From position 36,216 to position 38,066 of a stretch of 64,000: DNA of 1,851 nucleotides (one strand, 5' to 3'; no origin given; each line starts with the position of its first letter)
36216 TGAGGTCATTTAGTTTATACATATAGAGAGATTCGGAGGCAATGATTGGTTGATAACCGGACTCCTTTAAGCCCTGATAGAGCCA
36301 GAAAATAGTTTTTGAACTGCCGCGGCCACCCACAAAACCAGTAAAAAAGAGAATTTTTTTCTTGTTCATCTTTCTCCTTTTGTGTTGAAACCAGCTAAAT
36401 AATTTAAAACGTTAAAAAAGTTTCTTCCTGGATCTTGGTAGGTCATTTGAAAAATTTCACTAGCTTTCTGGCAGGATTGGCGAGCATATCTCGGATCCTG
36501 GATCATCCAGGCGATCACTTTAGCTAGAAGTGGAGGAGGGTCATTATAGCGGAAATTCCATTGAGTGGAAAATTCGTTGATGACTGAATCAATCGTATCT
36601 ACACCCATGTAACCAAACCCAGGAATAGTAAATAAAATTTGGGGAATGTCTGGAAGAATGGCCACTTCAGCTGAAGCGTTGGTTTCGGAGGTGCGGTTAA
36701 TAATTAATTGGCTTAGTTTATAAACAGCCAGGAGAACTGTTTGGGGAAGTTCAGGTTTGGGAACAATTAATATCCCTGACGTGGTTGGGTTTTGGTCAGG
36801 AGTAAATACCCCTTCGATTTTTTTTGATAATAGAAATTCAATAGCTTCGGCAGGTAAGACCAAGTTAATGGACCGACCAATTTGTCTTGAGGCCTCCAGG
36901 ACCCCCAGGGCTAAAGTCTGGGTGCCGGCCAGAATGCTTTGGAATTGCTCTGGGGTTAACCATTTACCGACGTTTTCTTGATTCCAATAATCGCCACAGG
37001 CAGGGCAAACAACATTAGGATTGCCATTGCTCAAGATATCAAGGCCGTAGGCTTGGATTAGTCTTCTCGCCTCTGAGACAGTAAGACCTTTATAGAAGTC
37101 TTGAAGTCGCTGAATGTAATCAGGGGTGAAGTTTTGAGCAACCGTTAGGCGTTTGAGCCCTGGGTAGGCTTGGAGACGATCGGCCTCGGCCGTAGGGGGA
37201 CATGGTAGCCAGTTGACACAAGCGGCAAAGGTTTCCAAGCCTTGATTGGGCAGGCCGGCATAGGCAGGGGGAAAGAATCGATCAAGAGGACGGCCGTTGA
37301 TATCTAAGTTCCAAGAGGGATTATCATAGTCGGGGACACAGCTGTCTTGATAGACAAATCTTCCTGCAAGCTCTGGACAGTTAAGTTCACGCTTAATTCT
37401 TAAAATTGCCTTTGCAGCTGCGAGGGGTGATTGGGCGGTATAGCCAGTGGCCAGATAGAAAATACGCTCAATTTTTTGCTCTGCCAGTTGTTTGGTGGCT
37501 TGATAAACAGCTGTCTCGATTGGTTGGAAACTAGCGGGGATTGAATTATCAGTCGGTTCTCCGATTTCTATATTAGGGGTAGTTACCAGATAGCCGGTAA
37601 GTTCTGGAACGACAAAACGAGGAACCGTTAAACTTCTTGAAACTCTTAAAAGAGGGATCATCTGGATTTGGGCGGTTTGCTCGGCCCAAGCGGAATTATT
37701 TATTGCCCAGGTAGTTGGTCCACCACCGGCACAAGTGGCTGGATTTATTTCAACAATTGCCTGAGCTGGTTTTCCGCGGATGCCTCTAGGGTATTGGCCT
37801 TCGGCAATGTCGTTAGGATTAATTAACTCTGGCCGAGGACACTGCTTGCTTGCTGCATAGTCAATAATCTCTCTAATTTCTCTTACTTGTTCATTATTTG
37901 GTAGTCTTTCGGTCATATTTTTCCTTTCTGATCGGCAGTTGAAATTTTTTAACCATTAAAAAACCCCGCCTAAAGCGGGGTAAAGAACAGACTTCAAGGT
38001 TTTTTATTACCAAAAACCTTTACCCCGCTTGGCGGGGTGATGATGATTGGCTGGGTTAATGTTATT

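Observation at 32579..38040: G/C-richer, translationally coupled cassette with four unusual enzymes: candidate uncharacterised glycoconjugate / small-molecule pathway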

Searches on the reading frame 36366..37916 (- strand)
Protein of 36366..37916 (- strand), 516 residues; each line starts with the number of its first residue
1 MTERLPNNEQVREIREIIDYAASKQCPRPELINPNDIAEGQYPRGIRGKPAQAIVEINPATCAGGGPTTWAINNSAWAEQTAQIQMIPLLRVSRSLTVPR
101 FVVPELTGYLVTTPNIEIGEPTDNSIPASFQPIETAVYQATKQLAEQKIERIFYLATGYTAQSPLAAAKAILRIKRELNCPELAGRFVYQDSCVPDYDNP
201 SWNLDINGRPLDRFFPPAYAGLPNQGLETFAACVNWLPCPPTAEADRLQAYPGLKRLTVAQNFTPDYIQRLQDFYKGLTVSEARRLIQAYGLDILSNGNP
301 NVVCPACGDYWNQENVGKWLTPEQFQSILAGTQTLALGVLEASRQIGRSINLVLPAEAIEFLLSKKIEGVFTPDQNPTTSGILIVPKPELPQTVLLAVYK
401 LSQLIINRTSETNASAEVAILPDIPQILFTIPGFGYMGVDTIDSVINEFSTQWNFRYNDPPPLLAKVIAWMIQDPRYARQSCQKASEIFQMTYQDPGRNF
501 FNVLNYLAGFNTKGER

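Call 3: search_protein_families(library=pfam, proteins=[window:36366-37916:-], max_evalue=1)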
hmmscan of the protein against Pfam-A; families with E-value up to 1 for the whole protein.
window:36366-37916:- (516 aa): 0 families

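Call 4: search_protein_families(library=ncbifam, proteins=[window:36366-37916:-], max_evalue=1)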
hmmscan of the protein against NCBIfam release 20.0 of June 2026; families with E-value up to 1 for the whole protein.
window:36366-37916:- (516 aa): 0 families

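Call 5: find_homologous_proteins(query=window:36366-37916:-)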
Query window:36366-37916:- (516 aa): 1 proteins with E <= 0.001 among 8000 candidates.
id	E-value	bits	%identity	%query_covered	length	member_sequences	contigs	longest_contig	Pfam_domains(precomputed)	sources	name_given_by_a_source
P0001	0.0e+0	1184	100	100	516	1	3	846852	-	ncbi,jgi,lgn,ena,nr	ncbi:MAG TPA: hypothetical protein VMW41_03520 [Candidatus Bathyarchaeia archaeon]|nr:hypothetical p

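Call 6: search_solved_structures(query=window:36366-37916:-, max_evalue=10)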
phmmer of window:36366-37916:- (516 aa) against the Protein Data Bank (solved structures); distinct sequences matched with E-value up to 10: 23.
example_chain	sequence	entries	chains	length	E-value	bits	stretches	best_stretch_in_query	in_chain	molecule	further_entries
7sqc_A0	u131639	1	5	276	0.19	13.5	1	28-103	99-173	FAP219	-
7t17_A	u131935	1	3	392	1.1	11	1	390-459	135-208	Core protein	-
5uhy_C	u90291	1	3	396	1.1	10.9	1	390-459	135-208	envelope protein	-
5h32_A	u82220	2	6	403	1.1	10.9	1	390-459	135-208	structural protein E | protein E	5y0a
9owf_A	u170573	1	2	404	1.1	10.9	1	390-459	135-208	Genome polyprotein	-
8ee5_Z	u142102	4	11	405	1.1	10.9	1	390-459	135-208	Envelope protein E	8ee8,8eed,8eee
5gzn_A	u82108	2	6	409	1.2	10.9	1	390-459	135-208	Genome polyprotein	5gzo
7yw8_A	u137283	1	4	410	1.2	10.8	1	390-459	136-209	Core protein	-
7a3n_A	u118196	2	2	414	1.2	10.8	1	390-459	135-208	Core protein | Envelope protein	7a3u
7bq5_A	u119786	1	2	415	1.2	10.8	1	390-459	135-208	envelope protein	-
8dv6_A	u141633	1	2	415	1.2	10.8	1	390-459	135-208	Envelope protein E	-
7bpk_A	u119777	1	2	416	1.2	10.8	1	390-459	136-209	Envelope protein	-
5jhl_A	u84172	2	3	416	1.2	10.8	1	390-459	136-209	envelope protein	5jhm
9od2_A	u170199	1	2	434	1.3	10.7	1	390-459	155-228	Envelope protein E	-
9pm6_A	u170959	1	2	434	1.3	10.7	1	390-459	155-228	Envelope protein E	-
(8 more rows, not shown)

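Call 26: predict_structure(protein=window:36366-37916:-)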
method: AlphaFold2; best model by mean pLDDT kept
length: 516 residues; sequences in the alignment: 1
mean_pLDDT: 36.0   pTM: 0.28
mean pLDDT of the five models: 36.0, 29.7, 28.8, 28.8, 28.7
residues with pLDDT >= 90: 0; 70-90: 0; 50-70: 51; < 50: 465
segments of 3 or more residues with pLDDT < 50: 1-278, 280-320, 327-329, 334-336, 345-460, 473-477, 508-516
pLDDT, mean of each block of 10 residues (from residue 1): 34 37 36 36 40 31 30 27 27 23 26 27 30 29 34 32 35 36 29 26 29 31 32 29 31 28 40 45 42 29 31 37 51 50 45 43 43 32 33 36 36 31 31 32 44 40 51 50 56 53 51 35
secondary structure, 60 per line:
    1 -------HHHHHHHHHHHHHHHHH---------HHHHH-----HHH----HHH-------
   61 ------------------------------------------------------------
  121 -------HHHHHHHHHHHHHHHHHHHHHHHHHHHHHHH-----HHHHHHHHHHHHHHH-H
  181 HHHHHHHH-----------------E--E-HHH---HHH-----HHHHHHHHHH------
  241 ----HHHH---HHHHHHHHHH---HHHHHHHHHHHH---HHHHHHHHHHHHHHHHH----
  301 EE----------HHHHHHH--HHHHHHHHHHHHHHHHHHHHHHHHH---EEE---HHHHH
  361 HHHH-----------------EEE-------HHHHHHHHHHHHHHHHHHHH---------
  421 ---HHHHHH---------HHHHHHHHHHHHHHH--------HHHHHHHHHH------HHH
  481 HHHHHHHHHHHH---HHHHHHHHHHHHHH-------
elements in order: H8-24 H34-38 H128-158 H164-178 H180-188 H225-234 H245-248 H252-261 H265-276 H280-296 H313-319 H322-346 E350-352 H356-364 E382-384 H392-411 H424-429 H439-453 H462-471 H478-492 H496-509
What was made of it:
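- Tried and rejected: It gave pLDDT 36 and was useless (call 26).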

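Call 27: search_protein_representatives(protein=window:36366-37916:-)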
Query: 516 residues. Proteins with E-value up to 0.001 (for the whole library): 46; up to 1e-10: 30; up to 1e-30: 10. The best 46 are listed.
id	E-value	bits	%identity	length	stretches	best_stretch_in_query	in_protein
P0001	0.0e+00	1184.2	100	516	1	1-516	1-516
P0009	2.3e-67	244.1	34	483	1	22-510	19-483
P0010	8.5e-46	173.0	29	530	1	28-512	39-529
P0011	7.1e-42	160.1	29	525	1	32-510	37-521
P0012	1.2e-39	152.7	27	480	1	48-512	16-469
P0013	2.1e-39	151.9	31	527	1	27-511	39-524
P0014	1.5e-37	145.8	30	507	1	25-510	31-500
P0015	2.4e-36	141.8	26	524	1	31-510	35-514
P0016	3.5e-33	131.4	27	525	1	35-510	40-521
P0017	1.6e-32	129.2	27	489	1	32-511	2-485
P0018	1.3e-30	122.9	27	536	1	31-511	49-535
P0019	3.6e-24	101.6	29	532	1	112-440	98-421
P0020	8.8e-22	93.8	26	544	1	39-512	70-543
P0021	4.1e-20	88.3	27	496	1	101-442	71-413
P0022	3.9e-19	85.0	38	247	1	24-218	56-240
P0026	1.7e-18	82.9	25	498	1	124-439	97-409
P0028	5.5e-17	77.9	24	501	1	43-441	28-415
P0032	5.4e-14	68.1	31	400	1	54-444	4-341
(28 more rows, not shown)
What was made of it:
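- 36366..37916 (-): P1, 516 aa: a divergent GT-B-fold glycosyltransferase-like protein of an unclassified family. Family motifs are G158-Y159, D191-S-x-x-P195-D196, G208-x-P-x-x-R213-F214, W319, R408...N413 and P432...Y436-M437. 46 cluster representatives among 1.84e9 (call 27).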

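Call 29: search_solved_structures(query=A1, max_evalue=10, show_alignments=2)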
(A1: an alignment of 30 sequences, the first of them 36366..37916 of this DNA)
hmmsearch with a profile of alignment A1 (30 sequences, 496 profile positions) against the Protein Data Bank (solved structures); distinct sequences matched with E-value up to 10: 7.
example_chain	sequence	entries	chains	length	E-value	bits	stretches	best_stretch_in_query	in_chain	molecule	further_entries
5wxi_A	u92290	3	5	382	0.083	14.8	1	332-406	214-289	EarP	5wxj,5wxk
5xvr_A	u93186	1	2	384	0.083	14.8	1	332-406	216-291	EarP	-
7f2a_A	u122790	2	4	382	0.11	14.3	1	332-406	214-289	Elongation factor P maturation arginine rhamnosyltransferase EarP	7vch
3s2u_A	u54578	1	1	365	0.22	13.4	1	368-471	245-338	UDP-N-acetylglucosamine--N-acetylmuramyl-(pentapeptide) pyrophosphoryl-undecaprenol N-acet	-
5uj7_A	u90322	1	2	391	0.92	11.3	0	36-79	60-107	Origin recognition complex subunit 1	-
7jpo_A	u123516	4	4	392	0.93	11.3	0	36-79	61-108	Origin recognition complex subunit 1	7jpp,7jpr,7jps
7cox_A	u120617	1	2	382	1.8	10.4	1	332-403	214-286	Elongation factor P maturation arginine rhamnosyltransferase EarP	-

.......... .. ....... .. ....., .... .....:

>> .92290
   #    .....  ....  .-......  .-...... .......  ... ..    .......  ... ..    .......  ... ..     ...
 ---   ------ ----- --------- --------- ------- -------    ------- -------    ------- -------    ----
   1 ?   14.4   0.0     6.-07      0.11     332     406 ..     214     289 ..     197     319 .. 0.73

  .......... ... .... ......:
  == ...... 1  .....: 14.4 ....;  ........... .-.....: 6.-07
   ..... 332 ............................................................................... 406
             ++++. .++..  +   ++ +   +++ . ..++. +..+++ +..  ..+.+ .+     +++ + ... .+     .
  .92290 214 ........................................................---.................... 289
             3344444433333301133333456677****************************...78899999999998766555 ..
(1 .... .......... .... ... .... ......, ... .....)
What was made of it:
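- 36366..37916 (-): A profile search gives weak EarP and MurG hits (call 29).
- On GT-B fold glycosyltransferase superfamily: The motif resembles MurG and EarP, but the profile E-values are 0.08-0.22 (call 29).
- Closest known: MurG. Same: The C-domain segment 'aDl-I-R-T-(G)-x-x-N...P...P' aligns to the nucleotide-sugar-binding region of EarP and MurG (E 0.08-0.22, call 29).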

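Call 30: search_protein_families(library=pfam, alignment_id=A1, max_evalue=0.1)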
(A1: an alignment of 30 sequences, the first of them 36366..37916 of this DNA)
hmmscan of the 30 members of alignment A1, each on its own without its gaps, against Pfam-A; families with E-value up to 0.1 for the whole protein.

A. member 1, window:36366-37916:- (516 aa): 0 families

B. families by the number of members that match (of 30 scanned): 7 families
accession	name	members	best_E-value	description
PF19892.4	DUF6365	2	0.038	Family of unknown function (DUF6365)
PF04101.22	Glyco_tran_28_C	1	0.0038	Glycosyltransferase family 28 C-terminal domain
PF03640.20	Lipoprotein_15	1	0.0066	Secreted repeat of unknown function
PF20850.2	EF_HD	1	0.0092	Oedema factor (EF), alpha-helical domain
PF20637.2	ATG5_HBR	1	0.015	Autophagy protein ATG5, alpha-helical bundle region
PF20716.2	ATPTG10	1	0.02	ATPTG10-like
PF22451.2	NirdL-like_HTH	1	0.095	Siroheme decarboxylase NirDL-like HTH domain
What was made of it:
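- On CAZy GT4 / Pfam Glycos_transf_1 (BshA, MshA): No Pfam hit for P1, P2 or 30 family members (calls 3, 30).
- Closest known: MurG. Same: One family member weakly hits Glyco_tran_28_C (call 30).
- Profile hits are E 0.08-0.22, and Glyco_tran_28_C scores 0.004 for one member (calls 29, 30). The family lacks the GT4 EX7E signature and any Pfam GT match (calls 3, 30).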

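Call 45: predict_structure(alignment_id=A2)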
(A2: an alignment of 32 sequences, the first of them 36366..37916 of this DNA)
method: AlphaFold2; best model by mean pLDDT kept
length: 516 residues; sequences in the alignment: 32
mean_pLDDT: 94.4   pTM: 0.93
mean pLDDT of the five models: 94.4, 93.5, 93.5, 93.5, 92.8
residues with pLDDT >= 90: 466; 70-90: 39; 50-70: 8; < 50: 3
segments of 3 or more residues with pLDDT < 50: 514-516
pLDDT, mean of each block of 10 residues (from residue 1): 79 94 95 97 97 94 77 96 97 91 95 94 93 97 98 96 97 98 98 88 93 95 96 97 94 97 97 97 97 94 95 92 97 98 97 97 97 86 96 97 98 96 95 94 94 92 98 96 97 97 98 55
secondary structure, 60 per line:
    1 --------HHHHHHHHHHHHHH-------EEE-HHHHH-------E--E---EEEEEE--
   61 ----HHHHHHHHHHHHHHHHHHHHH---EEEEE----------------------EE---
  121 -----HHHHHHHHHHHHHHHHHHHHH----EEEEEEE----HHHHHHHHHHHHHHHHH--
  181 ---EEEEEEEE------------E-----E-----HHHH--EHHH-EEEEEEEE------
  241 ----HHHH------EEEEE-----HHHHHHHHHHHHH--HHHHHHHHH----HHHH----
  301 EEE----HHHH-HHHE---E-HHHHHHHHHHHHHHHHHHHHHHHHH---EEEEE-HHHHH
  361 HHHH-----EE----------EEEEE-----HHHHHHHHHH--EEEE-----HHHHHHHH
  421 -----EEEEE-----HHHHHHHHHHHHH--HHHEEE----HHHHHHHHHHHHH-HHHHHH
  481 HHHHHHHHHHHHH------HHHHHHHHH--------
elements in order: H9-22 E30-32 H34-38 E53-58 H65-85 E89-93 H126-146 E151-157 H162-178 E184-191 H216-219 E227-234 H245-248 E255-259 H265-277 H280-288 H293-296 E301-303 H308-311 H322-346 E350-354 H356-364 E382-386 H392-401 E404-407 H413-420 E426-430 H436-448 E454-456 H461-473 H475-493 H500-508
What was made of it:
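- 36366..37916 (-): AF2 with an MSA gives pLDDT 94.4 (call 45).
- AF2 gives pLDDT 94.4 and pTM 0.93 (call 45).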

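Call 51: fold_search(model_id=the predicted structure, library=pdb)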
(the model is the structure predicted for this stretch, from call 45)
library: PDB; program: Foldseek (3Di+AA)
matches with E <= 10: 1438; with E <= 0.001: 63
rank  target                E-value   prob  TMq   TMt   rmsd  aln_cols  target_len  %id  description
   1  8sxw_A                1.3e-09  1.00  0.41  0.53   8.6       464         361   13  X-ray crystal structure of UDP- 2,3-diacetamido-2,3-dideoxy-glucuronic acid-2-epimerase from Thermus thermophilus stra (released 2023-09-13)
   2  7d1i_A                6.2e-09  1.00  0.37  0.49   9.2       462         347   12  Crystal structure of acinetobacter baumannii MurG (released 2021-07-14)
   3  8sxw_C                6.5e-09  1.00  0.42  0.55   8.3       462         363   12  X-ray crystal structure of UDP- 2,3-diacetamido-2,3-dideoxy-glucuronic acid-2-epimerase from Thermus thermophilus stra (released 2023-09-13)
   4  8sxv_A                2.4e-08  1.00  0.41  0.53   9.0       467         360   12  X-ray crystal structure of UDP- 2,3-diacetamido-2,3-dideoxy-glucuronic acid-2-epimerase from Thermus thermophilus stra (released 2023-09-13)
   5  8syd_B                3.0e-08  1.00  0.39  0.49   8.8       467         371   11  X-ray crystal structure of UDP-2,3-diacetamido-2,3-dideoxy-glucuronic acid-2-epimerase from Thermus thermophilus strai (released 2023-09-13)
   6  7ya2_B                5.2e-08  1.00  0.37  0.48  11.4       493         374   10  Crystal structure of capsular polysaccharide synthesis enzyme CapG from Staphylococcus aureus (released 2022-11-16)
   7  6jak_B                6.9e-08  1.00  0.46  0.52   9.2       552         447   10  OtsA apo structure (released 2019-12-04)
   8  6jak_A                9.1e-08  1.00  0.47  0.52   8.5       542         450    9  OtsA apo structure (released 2019-12-04)
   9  1uqt_B                9.6e-08  1.00  0.48  0.54   7.9       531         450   11  Trehalose-6-phosphate from E. coli bound with UDP-2-fluoro glucose. (released 2003-12-12)
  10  6kih_B                1.3e-07  1.00  0.49  0.60   6.8       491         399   13  Sucrose-phosphate synthase (tll1590) from Thermosynechococcus elongatus (released 2020-05-27)
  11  8sxy_A                1.4e-07  1.00  0.40  0.52   8.8       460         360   12  X-ray crystal structure of UDP- 2,3-diacetamido-2,3-dideoxy-glucuronic acid-2-epimerase from Thermus thermophilus stra (released 2023-09-13)
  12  1uqu_B                2.0e-07  1.00  0.50  0.56   8.0       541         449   11  Trehalose-6-phosphate from E. coli bound with UDP-glucose. (released 2003-11-13)
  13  1uqu_A                2.4e-07  1.00  0.48  0.53   7.9       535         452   11  Trehalose-6-phosphate from E. coli bound with UDP-glucose. (released 2003-11-13)
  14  2wtx_D                2.9e-07  1.00  0.46  0.51   8.4       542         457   10  Insight into the mechanism of enzymatic glycosyltransfer with retention through the synthesis and analysis of bisubstr (released 2010-02-23)
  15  7vej_A                3.2e-07  1.00  0.36  0.41  12.8       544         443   10  Crystal structure of Phytolacca americana UGT3 with kaempferol and UDP-2fluoroglucose (released 2022-03-02)
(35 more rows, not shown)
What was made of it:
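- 36366..37916 (-): Foldseek agrees (call 51).
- Foldseek's top hits were UDP-sugar 2-epimerases (call 51). Foldseek's best hits are UDP-sugar 2-epimerases (call 51).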

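Call 59: find_encoding_contigs(protein=P0021, flank=8000, max_places=2)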
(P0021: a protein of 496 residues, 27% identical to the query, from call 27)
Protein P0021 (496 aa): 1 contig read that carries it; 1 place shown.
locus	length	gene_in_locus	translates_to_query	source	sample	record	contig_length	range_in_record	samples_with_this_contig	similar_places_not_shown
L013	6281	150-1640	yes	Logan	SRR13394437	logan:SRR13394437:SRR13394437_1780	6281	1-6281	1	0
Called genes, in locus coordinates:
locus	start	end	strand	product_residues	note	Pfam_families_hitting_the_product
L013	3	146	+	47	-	?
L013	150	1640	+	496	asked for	-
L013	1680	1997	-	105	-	PF11950:DUF3467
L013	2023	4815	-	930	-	PF13191:AAA_16, PF00515:TPR_1 (faint), PF07719:TPR_2 (faint), PF13428:TPR_14 (faint), PF14938:SNAP (faint), PF13424:TPR_12 (weak), PF17874:TPR_MalT, PF13424:TPR_12, +3 more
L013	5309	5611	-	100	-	PF04977:DivIC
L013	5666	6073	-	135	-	PF07238:PilZ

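Call 60: find_encoding_contigs(protein=P0032, flank=8000, max_places=2)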
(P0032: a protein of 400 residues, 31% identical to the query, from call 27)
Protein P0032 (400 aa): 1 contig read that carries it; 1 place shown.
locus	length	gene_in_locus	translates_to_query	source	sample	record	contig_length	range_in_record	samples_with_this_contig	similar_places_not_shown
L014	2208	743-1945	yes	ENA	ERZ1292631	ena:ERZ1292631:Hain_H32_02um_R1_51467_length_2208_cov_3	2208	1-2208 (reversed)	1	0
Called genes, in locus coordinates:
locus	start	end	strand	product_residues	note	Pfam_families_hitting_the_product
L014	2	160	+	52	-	?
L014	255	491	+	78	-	-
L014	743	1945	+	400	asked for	-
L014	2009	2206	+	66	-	?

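Call 79: find_encoding_contigs(protein=P0028, flank=8000, max_places=2)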
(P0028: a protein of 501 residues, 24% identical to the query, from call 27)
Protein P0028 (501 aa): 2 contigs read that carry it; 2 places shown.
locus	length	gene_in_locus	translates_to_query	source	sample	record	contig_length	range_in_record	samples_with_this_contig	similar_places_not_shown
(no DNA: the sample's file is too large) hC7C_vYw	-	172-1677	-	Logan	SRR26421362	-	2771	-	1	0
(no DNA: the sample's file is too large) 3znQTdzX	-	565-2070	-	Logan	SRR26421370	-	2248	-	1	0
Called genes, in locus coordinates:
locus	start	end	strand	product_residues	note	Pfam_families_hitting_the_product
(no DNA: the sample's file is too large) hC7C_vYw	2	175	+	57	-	?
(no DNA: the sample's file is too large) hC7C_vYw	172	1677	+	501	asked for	-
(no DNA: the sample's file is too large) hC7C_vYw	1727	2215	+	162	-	PF00484:Pro_CA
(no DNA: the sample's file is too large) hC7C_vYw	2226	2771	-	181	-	?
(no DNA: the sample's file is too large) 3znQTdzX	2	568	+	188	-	?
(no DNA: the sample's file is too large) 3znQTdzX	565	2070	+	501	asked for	-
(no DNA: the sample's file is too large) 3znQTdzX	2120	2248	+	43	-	?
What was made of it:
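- Tried and rejected: Contexts of P0021, P0028 and P0032 were on short, uninformative contigs (calls 59, 60, 79).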

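Call 80: find_encoding_contigs(protein=P0026, flank=8000, max_places=2)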
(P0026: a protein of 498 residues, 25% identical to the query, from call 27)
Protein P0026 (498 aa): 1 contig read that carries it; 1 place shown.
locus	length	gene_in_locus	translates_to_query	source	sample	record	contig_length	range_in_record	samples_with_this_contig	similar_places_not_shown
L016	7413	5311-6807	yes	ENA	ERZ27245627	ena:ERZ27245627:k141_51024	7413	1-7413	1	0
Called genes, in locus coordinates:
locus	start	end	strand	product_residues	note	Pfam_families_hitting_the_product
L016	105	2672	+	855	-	PF00805:Pentapeptide, PF24807:WD40_CDC20-Fz, PF25172:Beta-prop_WDR3_2nd, PF25174:Beta-prop_THOC3, PF23381:Beta-prop_IFT122_1st, PF23414:Beta-prop_EML_2, PF24796:WDR55, PF24805:EIF3I, +45 more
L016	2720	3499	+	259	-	PF01582:TIR, PF08937:ThsB_TIR (weak), PF13676:TIR_2, PF20355:DUF6650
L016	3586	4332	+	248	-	PF00702:Hydrolase, PF13419:HAD_2, PF13242:Hydrolase_like (weak)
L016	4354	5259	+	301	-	PF01209:Ubie_methyltran, PF13489:Methyltransf_23, PF24675:NpmA (faint), PF13847:Methyltransf_31, PF08241:Methyltransf_11, PF08242:Methyltransf_12 (weak), PF13649:Methyltransf_25, PF08242:Methyltransf_12 (weak)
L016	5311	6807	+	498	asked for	-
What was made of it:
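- A HAD phosphatase sits next to a distant P1 relative (call 80).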

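Call 87: search_protein_families(library=padloc, proteins=[window:36366-37916:-], max_evalue=0.01)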
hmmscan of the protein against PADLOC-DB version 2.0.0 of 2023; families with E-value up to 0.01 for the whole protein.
window:36366-37916:- (516 aa): 0 families

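Call 92: find_encoding_contigs(protein=P0012, flank=8000, max_places=2)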
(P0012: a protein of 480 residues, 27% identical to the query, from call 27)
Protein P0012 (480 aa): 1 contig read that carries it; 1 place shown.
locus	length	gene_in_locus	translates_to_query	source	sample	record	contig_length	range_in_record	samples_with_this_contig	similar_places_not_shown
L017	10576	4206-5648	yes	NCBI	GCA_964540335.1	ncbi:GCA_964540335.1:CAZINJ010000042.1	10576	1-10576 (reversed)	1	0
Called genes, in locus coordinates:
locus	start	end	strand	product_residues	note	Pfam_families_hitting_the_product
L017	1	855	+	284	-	?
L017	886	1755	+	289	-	PF09015:NgoMIV_restric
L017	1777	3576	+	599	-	PF00221:Lyase_aromatic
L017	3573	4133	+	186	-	PF00583:Acetyltransf_1, PF13673:Acetyltransf_10 (faint), PF13508:Acetyltransf_7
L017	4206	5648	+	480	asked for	-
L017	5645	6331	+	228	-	PF00561:Abhydrolase_1 (weak), PF12146:Hydrolase_4 (faint), PF20408:Abhydrolase_11, PF01738:DLH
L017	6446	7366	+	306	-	PF03747:ADP_ribosyl_GH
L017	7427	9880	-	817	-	PF17764:PriA_3primeBD, PF00270:DEAD, PF04851:ResIII, PF18319:Zn_ribbon_PriA, PF00271:Helicase_C, PF18074:PriA_C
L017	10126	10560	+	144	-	-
